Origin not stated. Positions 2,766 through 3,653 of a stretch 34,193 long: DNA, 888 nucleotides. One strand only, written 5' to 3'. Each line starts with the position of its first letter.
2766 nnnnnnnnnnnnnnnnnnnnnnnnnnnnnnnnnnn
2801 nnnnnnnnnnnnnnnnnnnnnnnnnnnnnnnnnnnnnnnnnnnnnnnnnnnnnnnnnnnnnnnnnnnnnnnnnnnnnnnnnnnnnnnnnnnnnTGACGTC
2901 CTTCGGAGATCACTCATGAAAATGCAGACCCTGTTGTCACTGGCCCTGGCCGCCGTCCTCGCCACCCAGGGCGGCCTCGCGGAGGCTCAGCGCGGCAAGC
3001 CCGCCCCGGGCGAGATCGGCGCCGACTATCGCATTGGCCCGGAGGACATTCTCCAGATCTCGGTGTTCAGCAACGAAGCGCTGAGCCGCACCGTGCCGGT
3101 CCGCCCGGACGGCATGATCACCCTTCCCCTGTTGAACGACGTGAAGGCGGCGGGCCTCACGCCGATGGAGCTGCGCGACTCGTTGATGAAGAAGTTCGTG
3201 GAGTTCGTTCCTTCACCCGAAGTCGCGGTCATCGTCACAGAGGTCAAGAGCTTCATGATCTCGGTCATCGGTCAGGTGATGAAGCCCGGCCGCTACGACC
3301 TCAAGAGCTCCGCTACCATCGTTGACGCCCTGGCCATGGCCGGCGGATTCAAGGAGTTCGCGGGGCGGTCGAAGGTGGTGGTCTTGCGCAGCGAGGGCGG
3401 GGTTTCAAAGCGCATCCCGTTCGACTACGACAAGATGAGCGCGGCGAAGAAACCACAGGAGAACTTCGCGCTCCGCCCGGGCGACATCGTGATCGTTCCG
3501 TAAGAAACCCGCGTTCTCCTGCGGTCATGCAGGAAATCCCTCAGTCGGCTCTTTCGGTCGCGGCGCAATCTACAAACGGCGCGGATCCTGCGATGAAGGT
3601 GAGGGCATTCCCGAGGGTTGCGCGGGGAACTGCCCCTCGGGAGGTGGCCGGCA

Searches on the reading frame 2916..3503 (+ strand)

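Call 54: search_protein_families(library=pfam, proteins=[window:2916-3503:+], max_evalue=0.00001)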
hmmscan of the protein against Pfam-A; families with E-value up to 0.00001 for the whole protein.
window:2916-3503:+ (195 aa): 3 families
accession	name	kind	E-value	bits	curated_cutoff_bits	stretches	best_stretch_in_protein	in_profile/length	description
PF02563.21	Poly_export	-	7.7e-23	80.9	28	1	36-108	5-77/77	Polysaccharide biosynthesis/export protein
PF22461.2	SLBB_2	-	4.7e-11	43.1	27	1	115-194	3-79/79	SLBB domain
PF10531.15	SLBB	-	8.1e-10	38.8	27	1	115-162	2-49/55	SLBB domain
